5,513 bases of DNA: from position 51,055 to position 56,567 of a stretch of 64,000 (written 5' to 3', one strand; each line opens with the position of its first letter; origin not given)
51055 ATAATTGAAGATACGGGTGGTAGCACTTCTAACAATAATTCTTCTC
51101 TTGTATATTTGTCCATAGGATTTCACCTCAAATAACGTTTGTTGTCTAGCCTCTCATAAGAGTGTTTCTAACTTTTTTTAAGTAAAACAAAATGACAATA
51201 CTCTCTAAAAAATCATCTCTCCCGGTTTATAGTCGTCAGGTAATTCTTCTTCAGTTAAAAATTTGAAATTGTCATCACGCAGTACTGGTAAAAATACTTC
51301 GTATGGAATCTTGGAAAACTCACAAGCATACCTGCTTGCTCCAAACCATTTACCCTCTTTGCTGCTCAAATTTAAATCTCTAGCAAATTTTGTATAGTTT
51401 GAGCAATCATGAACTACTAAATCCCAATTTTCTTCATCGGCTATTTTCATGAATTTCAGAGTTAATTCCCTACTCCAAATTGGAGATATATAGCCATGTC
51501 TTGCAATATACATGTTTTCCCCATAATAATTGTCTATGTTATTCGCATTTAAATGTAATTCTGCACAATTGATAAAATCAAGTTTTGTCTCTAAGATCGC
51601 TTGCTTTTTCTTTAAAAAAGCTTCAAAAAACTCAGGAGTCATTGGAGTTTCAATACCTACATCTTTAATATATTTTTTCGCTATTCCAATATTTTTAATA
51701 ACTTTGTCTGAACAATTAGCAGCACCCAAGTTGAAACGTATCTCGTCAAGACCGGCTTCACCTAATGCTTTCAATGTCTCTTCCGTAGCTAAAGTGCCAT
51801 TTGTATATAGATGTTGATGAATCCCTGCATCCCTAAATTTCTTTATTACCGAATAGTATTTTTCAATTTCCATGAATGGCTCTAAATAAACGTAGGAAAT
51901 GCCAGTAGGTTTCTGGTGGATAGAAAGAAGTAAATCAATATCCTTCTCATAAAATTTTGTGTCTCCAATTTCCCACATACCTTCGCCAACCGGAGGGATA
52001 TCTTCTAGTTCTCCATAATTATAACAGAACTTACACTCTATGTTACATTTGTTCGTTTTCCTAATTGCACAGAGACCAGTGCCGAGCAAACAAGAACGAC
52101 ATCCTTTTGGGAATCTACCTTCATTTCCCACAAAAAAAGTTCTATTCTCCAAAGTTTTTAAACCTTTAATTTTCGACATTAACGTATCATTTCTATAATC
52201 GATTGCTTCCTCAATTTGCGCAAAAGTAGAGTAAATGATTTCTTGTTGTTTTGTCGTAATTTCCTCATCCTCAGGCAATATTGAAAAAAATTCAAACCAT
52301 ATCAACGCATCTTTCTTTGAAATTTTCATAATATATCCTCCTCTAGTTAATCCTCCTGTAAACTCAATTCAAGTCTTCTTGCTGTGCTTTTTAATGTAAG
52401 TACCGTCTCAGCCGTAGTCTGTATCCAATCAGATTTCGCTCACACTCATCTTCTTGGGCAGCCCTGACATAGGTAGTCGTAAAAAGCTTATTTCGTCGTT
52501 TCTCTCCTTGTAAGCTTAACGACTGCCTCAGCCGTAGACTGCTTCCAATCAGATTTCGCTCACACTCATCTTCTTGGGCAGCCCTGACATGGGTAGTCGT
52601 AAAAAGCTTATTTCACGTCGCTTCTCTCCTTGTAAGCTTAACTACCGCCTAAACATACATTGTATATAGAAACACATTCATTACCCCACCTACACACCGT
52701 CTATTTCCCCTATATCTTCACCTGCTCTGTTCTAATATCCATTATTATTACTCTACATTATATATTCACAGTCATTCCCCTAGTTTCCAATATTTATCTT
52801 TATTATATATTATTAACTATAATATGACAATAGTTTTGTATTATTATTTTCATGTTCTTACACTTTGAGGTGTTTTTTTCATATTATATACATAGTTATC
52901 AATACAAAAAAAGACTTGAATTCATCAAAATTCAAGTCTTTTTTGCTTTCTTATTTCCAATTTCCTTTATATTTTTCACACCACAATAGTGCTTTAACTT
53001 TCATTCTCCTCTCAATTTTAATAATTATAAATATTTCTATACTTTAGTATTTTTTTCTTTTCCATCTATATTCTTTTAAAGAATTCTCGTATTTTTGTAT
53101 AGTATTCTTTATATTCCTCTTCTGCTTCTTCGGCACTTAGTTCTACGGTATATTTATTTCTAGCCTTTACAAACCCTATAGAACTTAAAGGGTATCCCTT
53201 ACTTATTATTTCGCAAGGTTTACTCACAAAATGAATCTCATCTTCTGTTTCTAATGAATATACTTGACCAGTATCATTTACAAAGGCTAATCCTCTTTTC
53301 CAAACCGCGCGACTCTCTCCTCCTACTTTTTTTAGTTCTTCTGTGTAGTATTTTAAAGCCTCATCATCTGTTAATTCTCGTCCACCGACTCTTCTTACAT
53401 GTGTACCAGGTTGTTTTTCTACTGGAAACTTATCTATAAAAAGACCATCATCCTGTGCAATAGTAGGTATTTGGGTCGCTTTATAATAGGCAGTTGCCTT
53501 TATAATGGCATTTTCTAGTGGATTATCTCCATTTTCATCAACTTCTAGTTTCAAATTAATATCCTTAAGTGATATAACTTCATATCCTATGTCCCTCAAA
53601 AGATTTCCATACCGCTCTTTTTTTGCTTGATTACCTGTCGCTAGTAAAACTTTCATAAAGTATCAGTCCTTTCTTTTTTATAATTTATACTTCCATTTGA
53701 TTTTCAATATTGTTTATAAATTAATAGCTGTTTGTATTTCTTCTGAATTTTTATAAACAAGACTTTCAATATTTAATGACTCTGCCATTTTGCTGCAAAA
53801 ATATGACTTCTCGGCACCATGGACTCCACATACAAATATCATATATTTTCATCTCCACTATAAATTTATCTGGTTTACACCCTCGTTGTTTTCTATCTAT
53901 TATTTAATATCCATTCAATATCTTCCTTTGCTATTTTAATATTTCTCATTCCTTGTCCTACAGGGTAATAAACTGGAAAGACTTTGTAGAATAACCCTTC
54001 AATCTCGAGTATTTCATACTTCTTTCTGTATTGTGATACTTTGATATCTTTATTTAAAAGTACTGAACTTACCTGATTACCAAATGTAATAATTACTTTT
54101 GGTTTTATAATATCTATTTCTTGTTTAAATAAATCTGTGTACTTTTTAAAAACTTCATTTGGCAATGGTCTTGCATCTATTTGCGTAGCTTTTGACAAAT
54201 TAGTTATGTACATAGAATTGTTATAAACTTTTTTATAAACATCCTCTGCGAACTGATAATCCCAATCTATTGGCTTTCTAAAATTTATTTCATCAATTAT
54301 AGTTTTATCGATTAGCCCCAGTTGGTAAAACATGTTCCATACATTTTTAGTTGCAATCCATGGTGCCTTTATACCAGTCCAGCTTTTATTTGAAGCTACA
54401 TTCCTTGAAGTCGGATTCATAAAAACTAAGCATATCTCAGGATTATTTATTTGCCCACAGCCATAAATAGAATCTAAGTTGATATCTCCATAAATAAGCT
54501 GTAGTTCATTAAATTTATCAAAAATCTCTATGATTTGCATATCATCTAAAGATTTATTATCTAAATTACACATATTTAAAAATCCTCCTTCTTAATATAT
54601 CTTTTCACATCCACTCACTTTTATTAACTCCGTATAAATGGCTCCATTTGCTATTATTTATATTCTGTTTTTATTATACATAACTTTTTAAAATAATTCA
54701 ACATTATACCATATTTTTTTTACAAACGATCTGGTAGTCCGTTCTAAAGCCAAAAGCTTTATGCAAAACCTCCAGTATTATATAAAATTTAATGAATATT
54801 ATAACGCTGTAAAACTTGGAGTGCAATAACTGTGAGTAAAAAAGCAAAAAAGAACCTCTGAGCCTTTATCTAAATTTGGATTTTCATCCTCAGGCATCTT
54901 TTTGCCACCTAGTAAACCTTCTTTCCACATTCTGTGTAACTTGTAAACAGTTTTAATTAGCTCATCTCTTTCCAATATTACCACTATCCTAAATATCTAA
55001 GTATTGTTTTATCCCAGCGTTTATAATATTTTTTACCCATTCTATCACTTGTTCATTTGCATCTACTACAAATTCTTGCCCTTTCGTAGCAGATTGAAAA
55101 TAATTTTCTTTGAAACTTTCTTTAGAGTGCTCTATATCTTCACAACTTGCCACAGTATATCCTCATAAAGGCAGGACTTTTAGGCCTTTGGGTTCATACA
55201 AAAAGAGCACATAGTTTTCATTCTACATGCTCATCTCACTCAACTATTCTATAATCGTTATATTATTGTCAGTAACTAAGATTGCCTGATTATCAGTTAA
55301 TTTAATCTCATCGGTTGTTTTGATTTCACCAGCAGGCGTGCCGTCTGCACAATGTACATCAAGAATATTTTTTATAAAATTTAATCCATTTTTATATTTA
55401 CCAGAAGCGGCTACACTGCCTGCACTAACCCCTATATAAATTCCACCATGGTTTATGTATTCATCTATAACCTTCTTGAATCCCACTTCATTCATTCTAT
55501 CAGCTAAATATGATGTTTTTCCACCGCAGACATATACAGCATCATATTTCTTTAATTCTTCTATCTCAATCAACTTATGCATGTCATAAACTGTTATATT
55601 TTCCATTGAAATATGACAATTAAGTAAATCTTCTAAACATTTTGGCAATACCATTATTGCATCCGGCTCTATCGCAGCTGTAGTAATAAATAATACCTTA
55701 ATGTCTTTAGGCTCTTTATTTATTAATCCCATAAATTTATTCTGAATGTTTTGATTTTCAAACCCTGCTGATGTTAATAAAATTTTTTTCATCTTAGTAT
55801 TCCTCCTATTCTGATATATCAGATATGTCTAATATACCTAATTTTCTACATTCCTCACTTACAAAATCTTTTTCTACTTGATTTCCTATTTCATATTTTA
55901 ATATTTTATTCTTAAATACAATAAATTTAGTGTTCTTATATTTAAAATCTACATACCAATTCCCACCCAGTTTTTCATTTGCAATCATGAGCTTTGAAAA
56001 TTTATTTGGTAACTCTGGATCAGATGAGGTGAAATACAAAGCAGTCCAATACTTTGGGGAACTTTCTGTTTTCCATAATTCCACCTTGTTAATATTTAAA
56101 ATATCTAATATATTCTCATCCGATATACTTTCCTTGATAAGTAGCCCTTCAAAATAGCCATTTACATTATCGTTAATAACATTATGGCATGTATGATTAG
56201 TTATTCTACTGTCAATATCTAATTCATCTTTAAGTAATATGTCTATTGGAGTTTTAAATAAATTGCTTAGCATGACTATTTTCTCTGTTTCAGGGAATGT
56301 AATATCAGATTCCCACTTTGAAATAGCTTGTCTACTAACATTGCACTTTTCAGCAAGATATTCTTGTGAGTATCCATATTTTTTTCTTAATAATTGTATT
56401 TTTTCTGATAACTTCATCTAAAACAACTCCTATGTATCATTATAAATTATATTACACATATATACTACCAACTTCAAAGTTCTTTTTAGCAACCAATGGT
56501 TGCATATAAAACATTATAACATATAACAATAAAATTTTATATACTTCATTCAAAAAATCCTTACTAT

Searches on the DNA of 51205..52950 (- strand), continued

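Call 74: search_with_rna_model(model_id=R1, sources=[window, L108, L117, L135], max_evalue=0.001, make_alignment=true, show_alignments=7)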
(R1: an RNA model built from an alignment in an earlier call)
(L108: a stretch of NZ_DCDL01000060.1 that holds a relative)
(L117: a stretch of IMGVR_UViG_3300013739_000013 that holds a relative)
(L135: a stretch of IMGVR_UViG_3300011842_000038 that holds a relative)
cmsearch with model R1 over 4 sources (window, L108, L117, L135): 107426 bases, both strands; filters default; matches with E-value up to 0.001: 7.
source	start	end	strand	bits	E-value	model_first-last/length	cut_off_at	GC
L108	9715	9792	+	100.6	9.5e-25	1-78/78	no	0.55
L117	9480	9557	+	98.4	3.8e-24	1-78/78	no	0.58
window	52518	52596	-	97.8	5.4e-24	1-78/78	no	0.53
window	52398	52476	-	93.5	8e-23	1-78/78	no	0.49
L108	5239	5315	+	88.8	1.5e-21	1-78/78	no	0.51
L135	6176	6252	-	67.8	7.2e-16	1-78/78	no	0.49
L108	2759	2919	+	43.4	2.9e-09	1-78/78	no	0.42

Alignment A2: 7 matches aligned to the model, 180 columns, each read 5' to 3' on its own strand. Consensus structure (alignment columns), stored with it:
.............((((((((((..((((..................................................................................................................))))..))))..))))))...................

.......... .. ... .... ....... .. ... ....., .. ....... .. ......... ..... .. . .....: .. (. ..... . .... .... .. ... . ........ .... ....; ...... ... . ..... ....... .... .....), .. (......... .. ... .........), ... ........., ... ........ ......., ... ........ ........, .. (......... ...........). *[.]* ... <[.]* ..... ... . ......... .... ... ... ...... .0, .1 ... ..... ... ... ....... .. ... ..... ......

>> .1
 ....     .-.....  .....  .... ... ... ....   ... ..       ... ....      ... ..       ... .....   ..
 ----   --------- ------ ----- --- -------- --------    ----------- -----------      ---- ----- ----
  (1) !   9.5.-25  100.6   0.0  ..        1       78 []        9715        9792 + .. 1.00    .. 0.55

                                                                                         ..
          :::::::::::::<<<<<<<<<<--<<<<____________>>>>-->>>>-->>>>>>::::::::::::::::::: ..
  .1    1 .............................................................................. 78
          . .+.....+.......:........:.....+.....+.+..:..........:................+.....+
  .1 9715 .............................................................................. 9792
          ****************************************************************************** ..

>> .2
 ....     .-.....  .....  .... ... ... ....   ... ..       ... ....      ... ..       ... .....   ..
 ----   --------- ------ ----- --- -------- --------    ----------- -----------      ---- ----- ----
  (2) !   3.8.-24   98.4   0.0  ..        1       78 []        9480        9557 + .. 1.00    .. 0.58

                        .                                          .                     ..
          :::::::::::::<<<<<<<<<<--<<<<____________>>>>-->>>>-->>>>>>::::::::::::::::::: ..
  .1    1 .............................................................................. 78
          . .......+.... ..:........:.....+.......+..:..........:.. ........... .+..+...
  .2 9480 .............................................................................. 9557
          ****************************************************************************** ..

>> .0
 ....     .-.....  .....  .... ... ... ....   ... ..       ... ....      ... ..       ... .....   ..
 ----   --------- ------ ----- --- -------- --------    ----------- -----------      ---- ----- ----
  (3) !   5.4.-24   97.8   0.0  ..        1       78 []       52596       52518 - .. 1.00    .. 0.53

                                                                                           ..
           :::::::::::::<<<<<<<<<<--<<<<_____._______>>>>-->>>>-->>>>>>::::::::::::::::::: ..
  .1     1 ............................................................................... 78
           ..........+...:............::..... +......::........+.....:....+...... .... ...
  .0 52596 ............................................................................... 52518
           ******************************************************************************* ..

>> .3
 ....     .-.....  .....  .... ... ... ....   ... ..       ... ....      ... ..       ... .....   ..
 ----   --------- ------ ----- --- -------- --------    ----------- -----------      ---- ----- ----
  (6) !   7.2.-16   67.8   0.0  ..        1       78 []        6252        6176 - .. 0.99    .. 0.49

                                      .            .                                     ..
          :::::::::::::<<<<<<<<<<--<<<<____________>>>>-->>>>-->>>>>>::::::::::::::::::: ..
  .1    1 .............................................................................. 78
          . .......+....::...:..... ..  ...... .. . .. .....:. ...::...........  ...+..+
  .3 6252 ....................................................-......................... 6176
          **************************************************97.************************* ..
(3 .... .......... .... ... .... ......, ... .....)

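Call 85: search_rna_families(source=L108, start=2600, end=3000, threshold=evalue, max_evalue=10)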
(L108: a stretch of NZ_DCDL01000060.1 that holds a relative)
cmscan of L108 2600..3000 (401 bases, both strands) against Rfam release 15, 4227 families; matches with E-value up to 10: 0.
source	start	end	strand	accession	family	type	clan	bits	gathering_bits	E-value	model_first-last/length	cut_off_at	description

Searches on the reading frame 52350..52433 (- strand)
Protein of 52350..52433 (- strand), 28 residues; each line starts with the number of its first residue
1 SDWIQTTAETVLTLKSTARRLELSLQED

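Call 71: search_protein_families(library=pfam, proteins=[window:52350-52433:-], max_evalue=10)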
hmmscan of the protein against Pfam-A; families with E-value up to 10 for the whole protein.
seq(28 aa): 0 families

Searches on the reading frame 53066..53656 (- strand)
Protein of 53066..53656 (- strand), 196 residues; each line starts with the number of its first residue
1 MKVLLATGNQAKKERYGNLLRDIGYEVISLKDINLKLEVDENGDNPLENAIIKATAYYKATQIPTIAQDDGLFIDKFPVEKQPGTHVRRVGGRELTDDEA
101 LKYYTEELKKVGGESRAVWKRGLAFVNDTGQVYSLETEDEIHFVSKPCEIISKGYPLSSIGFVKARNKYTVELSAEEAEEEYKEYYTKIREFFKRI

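Call 9: search_protein_families(library=pfam, proteins=[window:53066-53656:-], max_evalue=0.01)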
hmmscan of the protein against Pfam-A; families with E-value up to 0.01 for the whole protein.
window:53066-53656:- (196 aa): 1 family
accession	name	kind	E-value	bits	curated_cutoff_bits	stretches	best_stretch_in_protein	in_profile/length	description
PF01725.21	Ham1p_like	-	2.7e-17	63.7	22.5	1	3-133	1-127/186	Ham1 family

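Call 10: search_protein_families(library=ncbifam, proteins=[window:53066-53656:-], max_evalue=0.01)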
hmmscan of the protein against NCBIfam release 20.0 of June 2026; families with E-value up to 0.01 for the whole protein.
window:53066-53656:- (196 aa): 7 families
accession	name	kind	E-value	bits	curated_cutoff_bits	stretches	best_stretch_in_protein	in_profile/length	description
NF011399.0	PRK14824.1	subfamily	2.3e-19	69.6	267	1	1-90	3-90/206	putative deoxyribonucleotide triphosphate pyrophosphatase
NF011397.0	PRK14822.1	equivalog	1.4e-18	66.9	234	1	2-177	3-175/201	XTP/dITP diphosphatase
TIGR00042.1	TIGR00042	equivalog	3e-14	52.8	145.35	1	2-178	1-166/184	RdgB/HAM1 family non-canonical purine NTP pyrophosphatase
NF011398.0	PRK14823.1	equivalog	1.9e-11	44.1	272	1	1-130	1-126/191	non-canonical purine NTP diphosphatase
NF002698.0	PRK02491.1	equivalog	1.5e-08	34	301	1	3-108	130-233/328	nucleoside-triphosphate diphosphatase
NF011396.0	PRK14821.1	equivalog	8.9e-07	28.6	203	1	1-128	1-116/185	XTP/dITP diphosphatase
NF011401.0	PRK14826.1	equivalog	1.3e-05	24.7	268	1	2-89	10-102/226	putative deoxyribonucleotide triphosphate pyrophosphatase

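Call 86: find_homologous_proteins(query=window:53066-53656:-, max_evalue=1e-20)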
Query window:53066-53656:- (196 aa): 163 proteins with E <= 1e-20 among 535 candidates; the best 120 are listed.
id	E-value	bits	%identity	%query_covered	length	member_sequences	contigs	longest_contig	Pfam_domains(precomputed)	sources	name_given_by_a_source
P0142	4.0e-124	430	100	100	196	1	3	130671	PF01725.22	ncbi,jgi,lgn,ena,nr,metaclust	ncbi:MAG TPA: hypothetical protein DCP90_07740 [Clostridiales bacterium]|nr:MAG: hypothetical protei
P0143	2.9e-87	309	73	100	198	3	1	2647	PF01725.22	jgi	jgi:inosine/xanthosine triphosphate pyrophosphatase family protein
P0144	2.4e-85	303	71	100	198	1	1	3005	PF01725.22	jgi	jgi:non-canonical purine NTP pyrophosphatase (RdgB/HAM1 family)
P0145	5.2e-85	302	69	100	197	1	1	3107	PF01725.22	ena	-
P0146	1.4e-84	301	68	99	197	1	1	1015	PF01725.22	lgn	-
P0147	2.3e-81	290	68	99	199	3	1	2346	PF01725.22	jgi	jgi:8-oxo-dGTP diphosphatase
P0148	1.4e-80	288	66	100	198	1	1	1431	PF01725.22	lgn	-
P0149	5.2e-51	191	53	90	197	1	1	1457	PF01725.22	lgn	-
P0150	4.1e-49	185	50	98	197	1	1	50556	PF01725.22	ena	-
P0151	4.5e-49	185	51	89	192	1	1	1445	PF01725.22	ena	-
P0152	1.1e-48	184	53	90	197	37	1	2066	PF01725.22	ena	-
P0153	1.7e-48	183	51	94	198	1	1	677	PF01725.22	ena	-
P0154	5.7e-48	181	51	90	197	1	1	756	PF01725.22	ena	-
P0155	8.3e-48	181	51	90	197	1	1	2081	PF01725.22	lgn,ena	-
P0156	2.3e-47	179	51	90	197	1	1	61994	PF01725.22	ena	-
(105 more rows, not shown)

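Call 87: find_encoding_contigs(protein=P0144, flank=3000, max_places=2)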
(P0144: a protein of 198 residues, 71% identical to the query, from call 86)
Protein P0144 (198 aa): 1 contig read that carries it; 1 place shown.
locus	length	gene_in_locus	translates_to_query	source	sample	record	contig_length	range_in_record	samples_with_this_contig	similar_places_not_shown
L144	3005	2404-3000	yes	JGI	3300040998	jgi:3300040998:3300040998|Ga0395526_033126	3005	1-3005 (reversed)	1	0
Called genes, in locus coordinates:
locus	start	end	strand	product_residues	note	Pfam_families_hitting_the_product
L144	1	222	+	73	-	?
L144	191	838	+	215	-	PF02525:Flavodoxin_2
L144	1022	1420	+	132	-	PF08818:DUF1801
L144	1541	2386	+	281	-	-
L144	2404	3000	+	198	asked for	PF01725:Ham1p_like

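Call 88: find_encoding_contigs(protein=P0145, flank=3000, max_places=2)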
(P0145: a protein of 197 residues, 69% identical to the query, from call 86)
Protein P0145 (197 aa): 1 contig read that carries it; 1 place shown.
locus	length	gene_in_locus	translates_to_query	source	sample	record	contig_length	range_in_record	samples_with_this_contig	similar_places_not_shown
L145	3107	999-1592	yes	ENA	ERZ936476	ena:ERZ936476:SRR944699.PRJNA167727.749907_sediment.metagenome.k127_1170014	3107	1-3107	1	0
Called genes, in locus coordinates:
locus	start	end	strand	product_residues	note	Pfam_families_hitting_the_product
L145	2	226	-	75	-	?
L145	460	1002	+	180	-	PF13207:AAA_17, PF13238:AAA_18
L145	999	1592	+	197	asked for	PF01725:Ham1p_like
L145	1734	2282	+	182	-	PF03479:PCC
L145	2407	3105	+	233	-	?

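Call 89: find_encoding_contigs(protein=P0143, flank=3000, max_places=2)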
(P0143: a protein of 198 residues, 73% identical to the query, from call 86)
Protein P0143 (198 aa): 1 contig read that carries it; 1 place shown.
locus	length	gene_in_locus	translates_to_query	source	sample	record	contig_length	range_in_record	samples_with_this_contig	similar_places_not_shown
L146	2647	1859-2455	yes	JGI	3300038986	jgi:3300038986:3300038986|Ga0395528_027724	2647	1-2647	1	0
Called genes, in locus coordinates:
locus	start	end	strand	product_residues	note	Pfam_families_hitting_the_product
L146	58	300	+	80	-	PF00583:Acetyltransf_1, PF08445:FR47, PF13420:Acetyltransf_4 (weak), PF13508:Acetyltransf_7, PF13673:Acetyltransf_10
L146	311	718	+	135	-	PF04266:ASCH (weak)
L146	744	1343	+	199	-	PF02545:Maf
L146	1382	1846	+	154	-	-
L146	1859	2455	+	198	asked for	PF01725:Ham1p_like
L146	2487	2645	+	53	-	?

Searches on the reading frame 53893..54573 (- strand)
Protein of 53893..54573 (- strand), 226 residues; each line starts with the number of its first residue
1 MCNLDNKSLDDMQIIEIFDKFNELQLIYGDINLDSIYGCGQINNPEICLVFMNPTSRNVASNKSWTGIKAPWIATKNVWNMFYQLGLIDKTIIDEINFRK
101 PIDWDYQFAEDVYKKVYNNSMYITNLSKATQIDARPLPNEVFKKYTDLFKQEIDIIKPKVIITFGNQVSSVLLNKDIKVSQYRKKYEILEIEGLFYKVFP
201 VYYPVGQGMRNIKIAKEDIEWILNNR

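Call 9: search_protein_families(library=pfam, proteins=[window:53893-54573:-], max_evalue=0.01)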
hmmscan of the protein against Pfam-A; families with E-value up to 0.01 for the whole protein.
window:53893-54573:- (226 aa): 1 family
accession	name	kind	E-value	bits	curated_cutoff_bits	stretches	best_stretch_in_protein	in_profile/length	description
PF03167.25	UDG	-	7.2e-09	36.3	24.3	1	40-208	4-122/141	Uracil DNA glycosylase superfamily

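Call 10: search_protein_families(library=ncbifam, proteins=[window:53893-54573:-], max_evalue=0.01)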
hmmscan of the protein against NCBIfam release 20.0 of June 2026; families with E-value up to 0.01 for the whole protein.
window:53893-54573:- (226 aa): 3 families
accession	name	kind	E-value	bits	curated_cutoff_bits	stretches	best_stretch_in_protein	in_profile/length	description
TIGR00758.1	UDG_fam4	subfamily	8.9e-09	35.3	125.3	1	119-205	62-148/173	uracil-DNA glycosylase, family 4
NF040953.1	Arch_udg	equivalog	1e-07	31.7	250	1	116-206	70-164/184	type-4 uracil-DNA glycosylase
TIGR03914.1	UDG_fam_dom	hypoth_equivalog_domain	0.00028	20.5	189.95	1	132-190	137-194/231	UdgX family uracil-DNA binding protein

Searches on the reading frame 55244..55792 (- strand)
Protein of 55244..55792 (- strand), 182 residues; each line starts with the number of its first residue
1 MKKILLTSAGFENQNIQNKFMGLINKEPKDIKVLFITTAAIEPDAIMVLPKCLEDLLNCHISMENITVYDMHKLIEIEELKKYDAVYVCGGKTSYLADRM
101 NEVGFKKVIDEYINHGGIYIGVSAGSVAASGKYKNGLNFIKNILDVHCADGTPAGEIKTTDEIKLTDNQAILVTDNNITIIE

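Call 56: search_protein_families(library=pfam, proteins=[window:55244-55792:-], max_evalue=0.001)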
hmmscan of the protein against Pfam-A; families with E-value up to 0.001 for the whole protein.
window:55244-55792:- (182 aa): 2 families
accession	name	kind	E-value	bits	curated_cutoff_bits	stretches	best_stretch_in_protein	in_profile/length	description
PF03575.23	Peptidase_S51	-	3.2e-16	60.1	23.9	1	5-131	2-131/206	Peptidase family S51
PF09825.15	BPL_N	-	0.0002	20.8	24.2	1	45-132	15-98/283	Biotin-protein ligase, N terminal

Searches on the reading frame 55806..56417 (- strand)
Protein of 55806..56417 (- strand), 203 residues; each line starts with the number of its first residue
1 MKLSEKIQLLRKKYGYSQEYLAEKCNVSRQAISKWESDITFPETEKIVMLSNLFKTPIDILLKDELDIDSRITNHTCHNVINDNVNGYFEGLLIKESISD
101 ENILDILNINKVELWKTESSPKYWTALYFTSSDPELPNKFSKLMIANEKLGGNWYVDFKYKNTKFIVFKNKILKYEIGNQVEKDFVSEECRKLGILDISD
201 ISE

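Call 56: search_protein_families(library=pfam, proteins=[window:55806-56417:-], max_evalue=0.001)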
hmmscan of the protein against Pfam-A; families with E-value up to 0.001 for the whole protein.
window:55806-56417:- (203 aa): 3 families
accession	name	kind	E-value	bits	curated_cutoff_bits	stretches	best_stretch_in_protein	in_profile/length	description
PF01381.28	HTH_3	-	3.7e-13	49.7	23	1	7-61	1-55/55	Helix-turn-helix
PF12844.13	HTH_19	-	1.3e-07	31.8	30.2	1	5-63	2-60/64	Helix-turn-helix domain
PF13560.12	HTH_31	-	0.0001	22.9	27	1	5-57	4-57/64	Helix-turn-helix domain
